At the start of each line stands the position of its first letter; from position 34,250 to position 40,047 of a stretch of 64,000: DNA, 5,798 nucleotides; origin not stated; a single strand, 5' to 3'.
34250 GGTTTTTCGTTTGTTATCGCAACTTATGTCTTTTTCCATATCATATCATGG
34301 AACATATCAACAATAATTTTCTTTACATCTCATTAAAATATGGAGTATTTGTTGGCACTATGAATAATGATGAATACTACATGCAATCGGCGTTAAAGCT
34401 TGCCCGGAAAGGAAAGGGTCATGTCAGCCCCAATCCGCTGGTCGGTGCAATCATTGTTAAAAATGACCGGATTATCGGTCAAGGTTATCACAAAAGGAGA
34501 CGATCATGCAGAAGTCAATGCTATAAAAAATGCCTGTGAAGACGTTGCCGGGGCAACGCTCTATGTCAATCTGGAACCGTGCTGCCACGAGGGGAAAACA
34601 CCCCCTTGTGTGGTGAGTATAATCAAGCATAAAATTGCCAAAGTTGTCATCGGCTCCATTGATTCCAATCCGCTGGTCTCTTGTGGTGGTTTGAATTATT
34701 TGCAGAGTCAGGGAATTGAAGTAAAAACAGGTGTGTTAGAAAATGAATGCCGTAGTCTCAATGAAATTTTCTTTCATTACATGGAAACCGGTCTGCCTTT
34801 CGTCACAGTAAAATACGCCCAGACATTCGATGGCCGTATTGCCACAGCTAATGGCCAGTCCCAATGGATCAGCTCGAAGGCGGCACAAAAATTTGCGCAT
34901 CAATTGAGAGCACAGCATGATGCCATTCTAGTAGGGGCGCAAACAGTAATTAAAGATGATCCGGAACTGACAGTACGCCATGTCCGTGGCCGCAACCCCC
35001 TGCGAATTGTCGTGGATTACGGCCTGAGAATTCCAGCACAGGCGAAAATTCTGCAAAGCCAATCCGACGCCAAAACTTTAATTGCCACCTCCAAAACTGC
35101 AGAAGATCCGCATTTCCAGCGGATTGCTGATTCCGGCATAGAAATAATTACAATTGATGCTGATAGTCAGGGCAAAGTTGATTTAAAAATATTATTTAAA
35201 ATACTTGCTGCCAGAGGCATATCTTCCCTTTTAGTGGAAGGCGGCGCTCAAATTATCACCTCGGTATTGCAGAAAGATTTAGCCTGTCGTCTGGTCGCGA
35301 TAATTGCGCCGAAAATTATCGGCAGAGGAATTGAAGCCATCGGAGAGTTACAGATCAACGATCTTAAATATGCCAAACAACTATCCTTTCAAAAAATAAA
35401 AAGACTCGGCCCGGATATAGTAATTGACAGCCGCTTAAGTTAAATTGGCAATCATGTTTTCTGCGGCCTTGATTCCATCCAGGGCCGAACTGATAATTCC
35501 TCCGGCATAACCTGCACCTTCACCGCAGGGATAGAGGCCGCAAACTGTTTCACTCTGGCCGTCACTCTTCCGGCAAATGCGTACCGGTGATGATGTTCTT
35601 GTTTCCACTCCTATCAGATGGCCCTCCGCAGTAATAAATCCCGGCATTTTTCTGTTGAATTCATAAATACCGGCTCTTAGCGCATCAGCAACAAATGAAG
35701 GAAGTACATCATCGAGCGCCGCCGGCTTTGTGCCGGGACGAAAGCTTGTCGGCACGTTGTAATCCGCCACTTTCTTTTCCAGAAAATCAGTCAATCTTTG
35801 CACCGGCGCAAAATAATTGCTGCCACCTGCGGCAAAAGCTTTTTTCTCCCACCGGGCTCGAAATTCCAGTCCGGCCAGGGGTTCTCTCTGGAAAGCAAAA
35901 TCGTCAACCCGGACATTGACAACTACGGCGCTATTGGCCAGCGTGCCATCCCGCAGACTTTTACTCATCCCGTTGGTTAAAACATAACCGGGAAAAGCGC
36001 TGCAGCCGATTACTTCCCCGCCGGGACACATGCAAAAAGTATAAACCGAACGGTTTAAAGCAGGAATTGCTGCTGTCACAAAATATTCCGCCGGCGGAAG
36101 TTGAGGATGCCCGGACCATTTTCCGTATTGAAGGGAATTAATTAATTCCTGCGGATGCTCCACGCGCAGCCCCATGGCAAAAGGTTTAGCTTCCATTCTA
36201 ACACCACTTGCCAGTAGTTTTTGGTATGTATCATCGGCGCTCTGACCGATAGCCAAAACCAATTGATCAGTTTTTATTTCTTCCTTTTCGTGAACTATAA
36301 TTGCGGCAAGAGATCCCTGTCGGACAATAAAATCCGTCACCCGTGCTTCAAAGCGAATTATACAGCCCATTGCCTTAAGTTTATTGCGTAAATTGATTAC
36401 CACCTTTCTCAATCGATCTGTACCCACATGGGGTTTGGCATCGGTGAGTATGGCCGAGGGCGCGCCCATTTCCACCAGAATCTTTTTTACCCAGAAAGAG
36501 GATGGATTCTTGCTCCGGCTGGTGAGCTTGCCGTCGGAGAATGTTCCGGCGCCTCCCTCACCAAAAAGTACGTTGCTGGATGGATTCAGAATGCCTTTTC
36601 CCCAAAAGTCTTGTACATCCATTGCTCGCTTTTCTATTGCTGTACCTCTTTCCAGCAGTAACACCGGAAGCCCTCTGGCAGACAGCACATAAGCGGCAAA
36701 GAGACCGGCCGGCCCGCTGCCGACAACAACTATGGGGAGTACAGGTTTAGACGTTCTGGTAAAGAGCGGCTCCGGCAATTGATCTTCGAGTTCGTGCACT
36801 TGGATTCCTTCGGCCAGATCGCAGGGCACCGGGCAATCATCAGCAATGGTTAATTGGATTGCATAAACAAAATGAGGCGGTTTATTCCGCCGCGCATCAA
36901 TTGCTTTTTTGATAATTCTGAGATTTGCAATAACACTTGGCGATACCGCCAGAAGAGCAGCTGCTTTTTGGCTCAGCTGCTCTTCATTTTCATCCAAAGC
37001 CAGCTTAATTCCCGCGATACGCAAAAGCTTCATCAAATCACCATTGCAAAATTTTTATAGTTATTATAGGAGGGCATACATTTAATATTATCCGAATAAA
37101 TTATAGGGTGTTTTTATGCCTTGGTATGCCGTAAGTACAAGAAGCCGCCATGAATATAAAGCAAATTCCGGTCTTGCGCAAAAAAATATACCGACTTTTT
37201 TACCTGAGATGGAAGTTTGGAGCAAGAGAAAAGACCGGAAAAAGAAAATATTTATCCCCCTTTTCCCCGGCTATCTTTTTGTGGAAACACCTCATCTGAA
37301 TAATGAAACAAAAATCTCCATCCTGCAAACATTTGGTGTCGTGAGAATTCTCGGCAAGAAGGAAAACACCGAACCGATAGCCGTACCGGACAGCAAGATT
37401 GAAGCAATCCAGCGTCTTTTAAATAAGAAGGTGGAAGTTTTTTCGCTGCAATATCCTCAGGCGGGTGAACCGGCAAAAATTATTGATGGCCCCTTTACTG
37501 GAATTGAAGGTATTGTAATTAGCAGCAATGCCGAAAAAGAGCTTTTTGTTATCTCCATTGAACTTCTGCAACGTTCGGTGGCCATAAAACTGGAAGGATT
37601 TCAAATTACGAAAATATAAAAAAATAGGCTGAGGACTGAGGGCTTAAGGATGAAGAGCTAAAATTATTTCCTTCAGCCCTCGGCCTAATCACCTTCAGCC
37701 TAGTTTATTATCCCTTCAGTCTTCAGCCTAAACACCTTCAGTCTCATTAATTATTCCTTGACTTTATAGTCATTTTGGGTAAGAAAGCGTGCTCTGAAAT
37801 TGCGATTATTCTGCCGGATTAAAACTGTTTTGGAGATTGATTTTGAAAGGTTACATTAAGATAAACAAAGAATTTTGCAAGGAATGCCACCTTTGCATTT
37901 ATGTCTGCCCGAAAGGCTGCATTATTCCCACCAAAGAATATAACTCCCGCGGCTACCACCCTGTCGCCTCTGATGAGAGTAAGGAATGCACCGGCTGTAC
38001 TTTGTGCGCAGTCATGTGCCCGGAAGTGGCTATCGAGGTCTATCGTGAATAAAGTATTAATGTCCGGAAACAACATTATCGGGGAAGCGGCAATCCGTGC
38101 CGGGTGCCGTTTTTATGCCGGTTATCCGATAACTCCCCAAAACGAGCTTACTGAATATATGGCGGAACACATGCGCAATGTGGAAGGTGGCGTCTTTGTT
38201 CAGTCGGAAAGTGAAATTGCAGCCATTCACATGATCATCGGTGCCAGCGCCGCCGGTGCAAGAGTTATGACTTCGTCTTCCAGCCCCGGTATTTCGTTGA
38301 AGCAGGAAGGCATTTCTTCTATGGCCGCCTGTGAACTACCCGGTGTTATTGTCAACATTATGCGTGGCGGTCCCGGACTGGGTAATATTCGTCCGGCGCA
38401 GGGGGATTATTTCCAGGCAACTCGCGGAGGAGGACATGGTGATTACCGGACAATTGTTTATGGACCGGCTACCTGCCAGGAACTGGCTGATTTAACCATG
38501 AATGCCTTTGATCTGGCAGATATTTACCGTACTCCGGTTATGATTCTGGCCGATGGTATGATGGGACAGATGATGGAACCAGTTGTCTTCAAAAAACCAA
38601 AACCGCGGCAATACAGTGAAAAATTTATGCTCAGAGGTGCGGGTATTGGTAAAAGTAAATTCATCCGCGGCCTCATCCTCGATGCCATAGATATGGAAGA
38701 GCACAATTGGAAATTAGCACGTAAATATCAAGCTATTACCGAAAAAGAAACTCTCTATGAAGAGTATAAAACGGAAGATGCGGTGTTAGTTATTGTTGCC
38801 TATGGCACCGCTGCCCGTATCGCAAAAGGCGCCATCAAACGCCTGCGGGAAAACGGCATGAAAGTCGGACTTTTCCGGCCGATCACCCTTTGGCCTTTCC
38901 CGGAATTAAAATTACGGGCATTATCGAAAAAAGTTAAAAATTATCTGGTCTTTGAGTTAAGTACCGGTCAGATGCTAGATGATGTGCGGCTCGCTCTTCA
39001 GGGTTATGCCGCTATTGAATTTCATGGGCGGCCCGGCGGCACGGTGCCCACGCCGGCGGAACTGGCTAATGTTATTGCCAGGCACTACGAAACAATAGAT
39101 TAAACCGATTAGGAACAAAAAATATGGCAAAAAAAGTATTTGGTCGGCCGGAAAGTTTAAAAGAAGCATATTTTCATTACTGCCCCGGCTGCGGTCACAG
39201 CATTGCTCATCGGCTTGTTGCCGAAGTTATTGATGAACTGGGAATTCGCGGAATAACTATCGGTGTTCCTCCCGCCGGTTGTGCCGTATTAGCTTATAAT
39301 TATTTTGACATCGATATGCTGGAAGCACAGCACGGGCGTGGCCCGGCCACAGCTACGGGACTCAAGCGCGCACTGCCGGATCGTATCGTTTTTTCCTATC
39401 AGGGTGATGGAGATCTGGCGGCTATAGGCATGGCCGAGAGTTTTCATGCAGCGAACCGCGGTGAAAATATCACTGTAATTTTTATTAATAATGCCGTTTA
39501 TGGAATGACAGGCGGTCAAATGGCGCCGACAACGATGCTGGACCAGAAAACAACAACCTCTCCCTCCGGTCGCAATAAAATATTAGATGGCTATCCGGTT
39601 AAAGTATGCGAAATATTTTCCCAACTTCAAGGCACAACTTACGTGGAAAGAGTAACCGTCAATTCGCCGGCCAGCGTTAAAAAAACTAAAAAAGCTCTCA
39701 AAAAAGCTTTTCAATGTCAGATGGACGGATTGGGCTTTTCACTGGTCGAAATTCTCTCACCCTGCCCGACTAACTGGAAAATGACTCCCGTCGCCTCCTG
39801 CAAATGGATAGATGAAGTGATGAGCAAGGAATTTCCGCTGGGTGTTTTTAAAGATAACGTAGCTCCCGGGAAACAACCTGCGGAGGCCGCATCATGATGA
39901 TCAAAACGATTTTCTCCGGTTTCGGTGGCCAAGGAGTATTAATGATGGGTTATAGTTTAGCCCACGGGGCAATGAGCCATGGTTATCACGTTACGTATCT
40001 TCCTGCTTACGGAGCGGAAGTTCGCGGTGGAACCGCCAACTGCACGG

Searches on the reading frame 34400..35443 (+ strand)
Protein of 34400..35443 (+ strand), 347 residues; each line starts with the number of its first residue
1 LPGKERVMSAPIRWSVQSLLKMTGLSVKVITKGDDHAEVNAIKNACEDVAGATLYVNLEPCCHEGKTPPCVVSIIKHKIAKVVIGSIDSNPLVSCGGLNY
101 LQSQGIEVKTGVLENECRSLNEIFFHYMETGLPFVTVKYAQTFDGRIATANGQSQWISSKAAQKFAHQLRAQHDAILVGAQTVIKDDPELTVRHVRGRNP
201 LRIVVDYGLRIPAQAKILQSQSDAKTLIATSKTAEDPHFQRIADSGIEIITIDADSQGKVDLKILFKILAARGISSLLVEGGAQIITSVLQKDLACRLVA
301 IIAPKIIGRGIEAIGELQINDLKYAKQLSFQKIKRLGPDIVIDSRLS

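Call 64: search_protein_families(library=pfam, proteins=[window:34400-35443:+], max_evalue=0.0001)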
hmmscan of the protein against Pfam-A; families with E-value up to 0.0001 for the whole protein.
window:34400-35443:+ (347 aa): 3 families
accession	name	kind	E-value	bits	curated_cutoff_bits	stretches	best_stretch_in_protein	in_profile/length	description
PF01872.23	RibD_C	-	2.9e-50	171.2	24.1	1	133-341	1-196/197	RibD C-terminal domain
PF00383.29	dCMP_cyt_deam_1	-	3.5e-10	40.1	25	1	35-85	53-101/102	Cytidine and deoxycytidylate deaminase zinc-binding region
PF14437.12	MafB19-deam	-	7.4e-07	29.6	27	1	33-126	49-139/142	MafB19-like deaminase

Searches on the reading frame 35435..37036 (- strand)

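Call 64: search_protein_families(library=pfam, proteins=[window:35435-37036:-], max_evalue=0.0001)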
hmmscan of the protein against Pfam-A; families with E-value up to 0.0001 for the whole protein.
window:35435-37036:- (533 aa): 8 families
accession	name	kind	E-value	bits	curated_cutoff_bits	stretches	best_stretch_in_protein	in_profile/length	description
PF21688.3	FAD-depend_C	-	1.1e-69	235.1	27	1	285-481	1-197/197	FAD-dependent protein, C-terminal domain-like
PF00890.30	FAD_binding_2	-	3e-10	40.3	20.4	0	102-133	2-33/414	FAD binding domain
PF03486.20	HI0933_like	-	3.3e-10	40.3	50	1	102-266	3-165/244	HI0933-like protein Rossmann domain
PF01266.30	DAO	-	1.1e-09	38.7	27.9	1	102-132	2-32/353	FAD dependent oxidoreductase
PF07992.20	Pyr_redox_2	-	1.9e-09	37.8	26.1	0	216-279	189-249/291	Pyridine nucleotide-disulphide oxidoreductase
PF13450.12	NAD_binding_8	-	1.1e-05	26.1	21.9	1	104-132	1-29/68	NAD(P)-binding Rossmann-like domain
PF01134.28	GIDA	-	3.5e-05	23.5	22.1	0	102-129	2-29/391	Glucose inhibited division protein A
PF01494.25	FAD_binding_3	-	5.3e-05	23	22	0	101-131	3-33/349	FAD binding domain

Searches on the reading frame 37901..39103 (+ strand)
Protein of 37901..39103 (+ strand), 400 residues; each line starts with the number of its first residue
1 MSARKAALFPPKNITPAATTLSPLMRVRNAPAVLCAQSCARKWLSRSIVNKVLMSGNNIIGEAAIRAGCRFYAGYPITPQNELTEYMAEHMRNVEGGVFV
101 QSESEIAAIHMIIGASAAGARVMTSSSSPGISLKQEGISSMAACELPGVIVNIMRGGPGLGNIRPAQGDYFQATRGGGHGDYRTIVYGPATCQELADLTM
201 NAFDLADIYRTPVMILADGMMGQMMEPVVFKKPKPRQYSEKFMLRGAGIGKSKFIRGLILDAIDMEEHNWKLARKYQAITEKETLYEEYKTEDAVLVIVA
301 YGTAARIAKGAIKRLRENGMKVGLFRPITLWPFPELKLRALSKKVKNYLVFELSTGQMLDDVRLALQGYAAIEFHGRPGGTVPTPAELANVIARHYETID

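Call 64: search_protein_families(library=pfam, proteins=[window:37901-39103:+], max_evalue=0.0001)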
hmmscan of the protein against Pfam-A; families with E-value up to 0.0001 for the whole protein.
window:37901-39103:+ (400 aa): 3 families
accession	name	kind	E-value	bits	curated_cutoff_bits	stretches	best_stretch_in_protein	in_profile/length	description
PF01855.24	POR_N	-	4.9e-50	170.9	27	1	62-234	1-171/231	Pyruvate flavodoxin/ferredoxin oxidoreductase, thiamine diP-bdg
PF17147.9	PFOR_II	-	3.4e-24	85.6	27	1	296-387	3-101/102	Pyruvate:ferredoxin oxidoreductase core domain II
PF02780.25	Transketolase_C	-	5.9e-05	23.4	25.9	1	291-352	7-68/124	Transketolase, C-terminal domain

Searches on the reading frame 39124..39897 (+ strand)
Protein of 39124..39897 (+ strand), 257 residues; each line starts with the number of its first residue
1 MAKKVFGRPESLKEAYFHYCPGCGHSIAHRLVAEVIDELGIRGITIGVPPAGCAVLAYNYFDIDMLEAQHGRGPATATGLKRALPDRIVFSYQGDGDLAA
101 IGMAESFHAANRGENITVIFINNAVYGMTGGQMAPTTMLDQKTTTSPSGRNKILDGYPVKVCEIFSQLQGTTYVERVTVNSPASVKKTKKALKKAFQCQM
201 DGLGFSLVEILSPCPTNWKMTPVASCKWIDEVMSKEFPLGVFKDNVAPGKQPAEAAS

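Call 64: search_protein_families(library=pfam, proteins=[window:39124-39897:+], max_evalue=0.0001)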
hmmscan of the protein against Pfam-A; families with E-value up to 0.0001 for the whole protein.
window:39124-39897:+ (257 aa): 1 family
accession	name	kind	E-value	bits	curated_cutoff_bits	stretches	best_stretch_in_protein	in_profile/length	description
PF02775.26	TPP_enzyme_C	-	1.3e-22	80.6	21.9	1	60-209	21-150/151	Thiamine pyrophosphate enzyme, C-terminal TPP binding domain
